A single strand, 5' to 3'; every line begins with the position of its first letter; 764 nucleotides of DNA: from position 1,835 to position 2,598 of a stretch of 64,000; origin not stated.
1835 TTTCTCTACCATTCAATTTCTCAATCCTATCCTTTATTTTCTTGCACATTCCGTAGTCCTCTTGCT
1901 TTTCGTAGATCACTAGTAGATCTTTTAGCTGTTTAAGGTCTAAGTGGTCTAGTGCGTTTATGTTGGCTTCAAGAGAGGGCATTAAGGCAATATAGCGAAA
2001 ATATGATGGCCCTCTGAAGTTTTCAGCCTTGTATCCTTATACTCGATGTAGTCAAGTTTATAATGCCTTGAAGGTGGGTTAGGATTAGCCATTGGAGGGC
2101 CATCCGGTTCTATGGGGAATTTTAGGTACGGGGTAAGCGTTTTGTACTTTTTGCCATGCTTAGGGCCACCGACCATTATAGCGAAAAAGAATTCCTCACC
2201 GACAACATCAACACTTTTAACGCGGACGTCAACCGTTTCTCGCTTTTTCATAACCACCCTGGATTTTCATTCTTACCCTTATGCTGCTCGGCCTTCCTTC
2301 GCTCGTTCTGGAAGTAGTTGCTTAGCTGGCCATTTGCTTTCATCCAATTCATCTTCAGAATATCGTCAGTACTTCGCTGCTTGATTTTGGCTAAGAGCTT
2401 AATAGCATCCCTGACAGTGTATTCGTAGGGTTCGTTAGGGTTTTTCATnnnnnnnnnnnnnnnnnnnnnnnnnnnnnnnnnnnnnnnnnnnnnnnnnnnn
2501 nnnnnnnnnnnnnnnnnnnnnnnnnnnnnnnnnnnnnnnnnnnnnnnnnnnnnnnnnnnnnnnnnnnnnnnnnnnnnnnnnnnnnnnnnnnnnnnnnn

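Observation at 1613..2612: Antisense, translationally coupled five-gene micro-operon (RHH-led) embedded in the prophage head module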

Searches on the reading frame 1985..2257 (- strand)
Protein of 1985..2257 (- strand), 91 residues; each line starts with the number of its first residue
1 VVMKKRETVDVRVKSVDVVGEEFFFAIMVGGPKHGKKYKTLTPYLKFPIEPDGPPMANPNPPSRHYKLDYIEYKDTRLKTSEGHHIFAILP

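Call 4: search_protein_families(library=pfam, proteins=[window:1985-2251:-], max_evalue=1)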
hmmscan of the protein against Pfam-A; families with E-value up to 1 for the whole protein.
window:1985-2251:- (89 aa): 0 families

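Call 5: search_protein_families(library=phrogs, proteins=[window:1985-2251:-], max_evalue=1)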
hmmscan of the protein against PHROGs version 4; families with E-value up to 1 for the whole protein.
window:1985-2251:- (89 aa): 2 families
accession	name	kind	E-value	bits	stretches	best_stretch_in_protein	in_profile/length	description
phrog_4567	-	unknown function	0.36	12.5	1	5-62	7-62/98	-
phrog_18368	-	unknown function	0.36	12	1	23-44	43-64/72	-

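Call 7: search_protein_families(library=padloc, proteins=[window:1985-2257:-], max_evalue=1)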
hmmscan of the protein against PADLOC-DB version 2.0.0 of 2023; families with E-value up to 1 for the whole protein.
window:1985-2257:- (91 aa): 0 families

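Call 8: search_protein_families(library=ncbifam, proteins=[window:1985-2257:-], max_evalue=1)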
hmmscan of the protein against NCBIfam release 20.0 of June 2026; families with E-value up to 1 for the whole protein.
window:1985-2257:- (91 aa): 0 families

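Call 12: find_homologous_proteins(query=window:1985-2257:-, max_evalue=0.01)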
Query window:1985-2257:- (91 aa): 1 proteins with E <= 0.01 among 2 candidates.
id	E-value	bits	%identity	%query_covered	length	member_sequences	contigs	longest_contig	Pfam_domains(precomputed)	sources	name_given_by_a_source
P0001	1.8e-54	199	100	98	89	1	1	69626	-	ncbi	-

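Call 13: find_encoding_contigs(protein=P0001, flank=10000, max_places=10)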
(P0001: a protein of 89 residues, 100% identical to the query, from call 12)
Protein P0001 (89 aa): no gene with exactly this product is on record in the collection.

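Call 23: find_encoding_contigs(protein=P0006, flank=10000, max_places=5)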
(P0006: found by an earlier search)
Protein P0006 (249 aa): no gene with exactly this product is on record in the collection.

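Call 50: search_protein_representatives(alignment_id=A5)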
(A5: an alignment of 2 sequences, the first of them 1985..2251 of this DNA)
Query: 2 sequences, 107 profile positions. Proteins with E-value up to 0.001 (for the whole library): 9; up to 1e-10: 2; up to 1e-30: 2. The best 9 are listed.
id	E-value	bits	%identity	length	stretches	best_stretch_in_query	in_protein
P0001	1.4e-46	173.1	-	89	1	1-96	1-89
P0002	3.5e-35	136.5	-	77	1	18-107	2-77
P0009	4.6e-07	46.0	-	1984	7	13-52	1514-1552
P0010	6.4e-06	42.3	-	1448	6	10-37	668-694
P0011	6.9e-06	42.2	-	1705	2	20-54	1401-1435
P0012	7.0e-06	42.2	-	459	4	13-60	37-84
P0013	1.3e-04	38.1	-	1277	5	6-42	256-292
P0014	1.8e-04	37.7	-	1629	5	13-42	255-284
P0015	1.8e-04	37.7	-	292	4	20-59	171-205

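Call 52: search_protein_families(library=pfam, proteins=[P0009, P0010, P0011, P0012, P0013, P0014, P0015], max_evalue=0.001)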
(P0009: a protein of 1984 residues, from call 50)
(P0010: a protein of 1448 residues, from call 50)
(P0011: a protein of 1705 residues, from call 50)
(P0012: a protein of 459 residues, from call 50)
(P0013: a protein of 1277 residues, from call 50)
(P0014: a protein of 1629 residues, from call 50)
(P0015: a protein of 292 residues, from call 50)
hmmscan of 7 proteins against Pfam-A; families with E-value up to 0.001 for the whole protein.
P0009 (1984 aa): 12 families
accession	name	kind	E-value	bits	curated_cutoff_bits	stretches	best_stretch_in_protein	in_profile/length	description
PF17963.7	Big_9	-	0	1307.4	23.6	15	1392-1479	1-88/89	Bacterial Ig domain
PF17803.7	Cadherin_4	-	0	1202.6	25.1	15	1004-1074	1-71/71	Bacterial cadherin-like domain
PF17892.7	Cadherin_5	-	0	1030.7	26.5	15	1013-1107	1-98/98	Cadherin-like domain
PF19076.6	CshA_repeat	-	3.2e-64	214.5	27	5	479-533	50-103/103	Surface adhesin CshA repetitive domain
PF19077.6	Big_13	-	7.3e-10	39.7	27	0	352-424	10-83/102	Bacterial Ig-like domain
PF00932.25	LTD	-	1.3e-09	38.8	34.3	1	1702-1824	6-105/109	Lamin Tail Domain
PF23199.1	DUF7060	-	8.1e-09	35.9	27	0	606-643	56-93/208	Domain of unknown function (DUF7060)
PF18054.6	CEL_III_C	-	2.2e-08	34.9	27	0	1154-1207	84-134/154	CEL-III C-terminal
PF24619.1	Ig_SibA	-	5.1e-08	33.4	27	0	1511-1537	42-68/135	SibA-like, immunoglobulin-like domain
PF02563.21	Poly_export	-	5.3e-08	33.4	28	0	1141-1167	12-39/77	Polysaccharide biosynthesis/export protein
PF16184.11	Cadherin_3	-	1.1e-06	29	25.5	0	1231-1259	27-57/106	Cadherin-like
PF18175.6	HU-CCDC81_bac_2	-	0.00048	20.4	35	0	1534-1558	45-70/70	CCDC81-like prokaryotic HU domain 2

P0010 (1448 aa): 7 families
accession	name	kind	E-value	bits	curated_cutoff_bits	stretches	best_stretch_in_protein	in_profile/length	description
PF17963.7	Big_9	-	6.6e-191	620.3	23.6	9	465-549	1-87/89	Bacterial Ig domain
PF17803.7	Cadherin_4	-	2.4e-150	489.8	25.1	9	820-884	2-71/71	Bacterial cadherin-like domain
PF17892.7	Cadherin_5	-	1.5e-138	451.6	26.5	9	466-553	13-98/98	Cadherin-like domain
PF16184.11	Cadherin_3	-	4.6e-14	52.7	25.5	0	850-878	23-53/106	Cadherin-like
PF19076.6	CshA_repeat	-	2.6e-11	44.5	27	0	500-538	50-89/103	Surface adhesin CshA repetitive domain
PF00908.23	dTDP_sugar_isom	-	0.0003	21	27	0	685-724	110-149/168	dTDP-4-dehydrorhamnose 3,5-epimerase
PF13448.11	DUF4114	-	0.00037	21.8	27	0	1056-1174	3-79/85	Domain of unknown function (DUF4114)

P0011 (1705 aa): 1 family
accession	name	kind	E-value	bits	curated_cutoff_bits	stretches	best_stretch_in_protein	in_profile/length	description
PF23409.1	Beta-prop_EML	-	2.1e-13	50.8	88.2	0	1040-1105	106-172/267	Echinoderm microtubule-associated protein first beta-propeller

P0012 (459 aa): 5 families
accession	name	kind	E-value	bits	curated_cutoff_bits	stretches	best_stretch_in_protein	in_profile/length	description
PF04151.21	PPC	-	6.1e-36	123.6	25.9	4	363-432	3-70/70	Bacterial pre-peptidase C-terminal domain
PF24943.1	Fn3_Dep-1_2nd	-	2.2e-08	34.3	27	0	124-191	13-73/97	Dep-1 second Fn3-like domain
PF22701.2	Mala_s_1-like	-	1.6e-06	28.5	27.5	0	39-113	35-106/195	Mal s 1 allergenic protein-like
PF23192.1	NOMO_12th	-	4.6e-05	24.5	27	0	100-131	52-82/98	NOMO C-terminal transthyretin-like domain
PF18962.6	Por_Secre_tail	-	0.00031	21.4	27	0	271-327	12-65/75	Secretion system C-terminal sorting domain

P0013 (1277 aa): 7 families
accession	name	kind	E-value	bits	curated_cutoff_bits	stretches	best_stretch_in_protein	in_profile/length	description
PF17963.7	Big_9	-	1.8e-256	830.5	23.6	11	330-419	1-88/89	Bacterial Ig domain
PF17892.7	Cadherin_5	-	7.2e-209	677.1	26.5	11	329-421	1-97/98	Cadherin-like domain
PF17803.7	Cadherin_4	-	3e-192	624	25.1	11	320-385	1-68/71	Bacterial cadherin-like domain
PF19076.6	CshA_repeat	-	1.1e-21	77.9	27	0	368-419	56-101/103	Surface adhesin CshA repetitive domain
PF16184.11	Cadherin_3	-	1.6e-11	44.5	25.5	0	998-1078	22-104/106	Cadherin-like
PF07676.18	PD40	-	8.3e-06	26.1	20.9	0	377-398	13-34/38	WD40-like Beta Propeller Repeat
PF20676.3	Herpes_gp350_B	-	0.00086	19.5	25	0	740-792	80-132/152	Herpesvirus envelope glycoprotein gp350, N-terminal B domain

P0014 (1629 aa): 12 families
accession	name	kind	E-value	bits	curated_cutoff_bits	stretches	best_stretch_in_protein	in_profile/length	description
PF17892.7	Cadherin_5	-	2.9e-217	704.1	26.5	13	121-217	1-98/98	Cadherin-like domain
PF17803.7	Cadherin_4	-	4.1e-182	591.5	25.1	13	719-791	2-71/71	Bacterial cadherin-like domain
PF17963.7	Big_9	-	2.1e-174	567.4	23.6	13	831-925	1-89/89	Bacterial Ig domain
PF16184.11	Cadherin_3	-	4.7e-33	113.8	25.5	1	859-926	24-106/106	Cadherin-like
PF24527.1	Ig-like_Pom152_9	-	4.8e-11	43.2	27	0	1206-1246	29-68/80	Nucleoporin pom152-like, ninth immunoglobulin-like domain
PF00353.25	HemolysinCabind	-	1e-09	38.6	23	2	1472-1505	3-36/36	RTX calcium-binding nonapeptide repeat (4 copies)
PF08548.17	Peptidase_M10_C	-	2.9e-09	37.4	20.7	1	1507-1628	86-192/193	Peptidase M10 serralysin C terminal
PF13305.11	TetR_C_33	-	8.4e-08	33.2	26.8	0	828-899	26-93/103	Tetracyclin repressor-like, C-terminal domain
PF16103.11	DUF4822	-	3.8e-07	30.8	25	0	278-325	70-117/123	Domain of unknown function (DUF4822)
PF09244.16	Suc_Porlyase_C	-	1.4e-06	29.1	23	0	283-309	3-27/67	Sucrose phosphorylase, C-terminal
PF20888.2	SVN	-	6.4e-06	27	27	0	1212-1254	26-68/95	Scytovirin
PF05986.19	ADAMTS_spacer1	-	0.0001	23.1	23.6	0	267-308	37-78/115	ADAM-TS Spacer 1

P0015 (292 aa): 13 families
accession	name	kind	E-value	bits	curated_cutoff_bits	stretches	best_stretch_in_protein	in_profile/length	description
PF01479.30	S4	-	1.2e-05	25.4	22.8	0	35-56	13-34/48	S4 domain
PF18293.6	Caprin-1_dimer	-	8.7e-05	23.5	27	0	222-268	66-112/116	Caprin-1 dimerization domain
PF00379.29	Chitin_bind_4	-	8.8e-05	23.2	25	0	140-163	27-48/66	Insect cuticle protein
PF22266.2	DUF6953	-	8.8e-05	23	27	0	132-163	17-48/74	Family of unknown function (DUF6953)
PF21660.3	MCP_C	-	0.00015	22.2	27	0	190-240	108-156/163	Filamentous archaeal viruses coat protein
PF10733.14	DUF2525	-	0.00017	22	27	0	34-62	13-41/60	Protein of unknown function (DUF2525)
PF07299.16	EF-G-binding_N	-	0.00024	22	27.1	0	52-74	2-24/83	Elongation factor G-binding protein, N-terminal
PF22107.2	Pch2_N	-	0.00026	22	27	0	102-134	29-60/91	Pch2 N-terminal domain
PF09713.15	A_thal_3526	-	0.00032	21.4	27.8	0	124-146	3-25/53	Plant protein 1589 of unknown function (A_thal_3526)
PF24233.1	DUF7446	-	0.00034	20.8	24.1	0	140-163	40-63/70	Family of unknown function (DUF7446)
PF08793.15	2C_adapt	-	0.00058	20.5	22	0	49-62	18-31/35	2-cysteine adaptor domain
PF24411.1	DUF7545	-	0.00081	20.1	27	0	213-242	4-33/95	Family of unknown function (DUF7545)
PF17892.7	Cadherin_5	-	0.00083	19.6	26.5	0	135-156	47-68/98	Cadherin-like domain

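Call 58: predict_structure(alignment_id=A5)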
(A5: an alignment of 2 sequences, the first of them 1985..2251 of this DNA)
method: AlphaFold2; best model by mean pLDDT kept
length: 89 residues; sequences in the alignment: 2
mean_pLDDT: 44.9   pTM: 0.31
mean pLDDT of the five models: 44.9, 44.3, 43.4, 39.3, 38.4
residues with pLDDT >= 90: 0; 70-90: 0; 50-70: 23; < 50: 66
segments of 3 or more residues with pLDDT < 50: 1-8, 15-17, 19-22, 32-70, 78-81
pLDDT, mean of each block of 10 residues (from residue 1): 45 50 52 41 40 38 38 52 48
secondary structure, 60 per line:
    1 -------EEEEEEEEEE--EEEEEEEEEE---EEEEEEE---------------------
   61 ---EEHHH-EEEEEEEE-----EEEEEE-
elements in order: E8-17 E20-29 E33-39 E70-77 E83-88

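Call 124: search_solved_structures(query=A5, max_evalue=10)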
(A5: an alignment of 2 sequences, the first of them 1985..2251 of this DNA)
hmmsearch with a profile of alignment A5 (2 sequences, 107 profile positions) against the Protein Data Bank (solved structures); distinct sequences matched with E-value up to 10: 1.
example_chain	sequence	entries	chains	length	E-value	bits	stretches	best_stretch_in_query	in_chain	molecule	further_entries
7o79_A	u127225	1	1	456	0.28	14.5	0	44-95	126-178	Poly(Beta-D-mannuronate) lyase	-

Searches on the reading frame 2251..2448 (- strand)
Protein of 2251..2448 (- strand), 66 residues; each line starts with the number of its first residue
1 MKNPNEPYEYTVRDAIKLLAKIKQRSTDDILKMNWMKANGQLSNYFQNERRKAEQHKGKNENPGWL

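Call 4: search_protein_families(library=pfam, proteins=[window:2251-2448:-], max_evalue=1)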
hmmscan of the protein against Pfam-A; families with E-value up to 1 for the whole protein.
window:2251-2448:- (66 aa): 0 families

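Call 5: search_protein_families(library=phrogs, proteins=[window:2251-2448:-], max_evalue=1)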
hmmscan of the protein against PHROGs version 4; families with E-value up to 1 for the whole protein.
window:2251-2448:- (66 aa): 5 families
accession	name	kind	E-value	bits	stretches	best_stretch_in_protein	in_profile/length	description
phrog_951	-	unknown function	0.029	15.5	1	3-52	60-106/108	-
phrog_22570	-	unknown function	0.054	12.9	1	11-61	628-676/682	-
phrog_19229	-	unknown function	0.086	12.8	1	12-60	117-165/375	-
phrog_2346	-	unknown function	0.09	13.9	1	23-58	60-93/112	-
phrog_33603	-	unknown function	0.12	13.5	1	19-59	60-102/129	-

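Call 7: search_protein_families(library=padloc, proteins=[window:2251-2448:-], max_evalue=1)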
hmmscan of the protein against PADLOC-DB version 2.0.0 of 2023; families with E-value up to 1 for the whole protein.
window:2251-2448:- (66 aa): 0 families

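Call 8: search_protein_families(library=ncbifam, proteins=[window:2251-2448:-], max_evalue=1)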
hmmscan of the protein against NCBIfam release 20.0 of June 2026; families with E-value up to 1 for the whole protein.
window:2251-2448:- (66 aa): 1 family
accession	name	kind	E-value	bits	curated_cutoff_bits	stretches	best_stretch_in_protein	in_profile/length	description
NF010937.0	PRK14357.1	equivalog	0.14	11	658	1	2-54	182-234/448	bifunctional UDP-N-acetylglucosamine diphosphorylase/glucosamine-1-phosphate N-acetyltransferase GlmU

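Call 125: search_solved_structures(query=window:2251-2448:-, max_evalue=10)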
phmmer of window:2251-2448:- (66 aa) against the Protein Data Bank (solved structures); distinct sequences matched with E-value up to 10: 1.
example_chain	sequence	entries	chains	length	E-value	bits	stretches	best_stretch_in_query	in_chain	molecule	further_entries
3l7w_A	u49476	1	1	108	0.049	17.4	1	5-53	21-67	Putative uncharacterized protein SMU.1704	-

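Call 127: search_solved_structures(query=window:2251-2448:-, max_evalue=1, show_alignments=1)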
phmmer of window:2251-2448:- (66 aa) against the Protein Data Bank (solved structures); distinct sequences matched with E-value up to 1: 1.
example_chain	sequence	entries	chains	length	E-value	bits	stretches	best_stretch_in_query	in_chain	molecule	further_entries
3l7w_A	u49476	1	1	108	0.049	17.4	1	5-53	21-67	Putative uncharacterized protein SMU.1704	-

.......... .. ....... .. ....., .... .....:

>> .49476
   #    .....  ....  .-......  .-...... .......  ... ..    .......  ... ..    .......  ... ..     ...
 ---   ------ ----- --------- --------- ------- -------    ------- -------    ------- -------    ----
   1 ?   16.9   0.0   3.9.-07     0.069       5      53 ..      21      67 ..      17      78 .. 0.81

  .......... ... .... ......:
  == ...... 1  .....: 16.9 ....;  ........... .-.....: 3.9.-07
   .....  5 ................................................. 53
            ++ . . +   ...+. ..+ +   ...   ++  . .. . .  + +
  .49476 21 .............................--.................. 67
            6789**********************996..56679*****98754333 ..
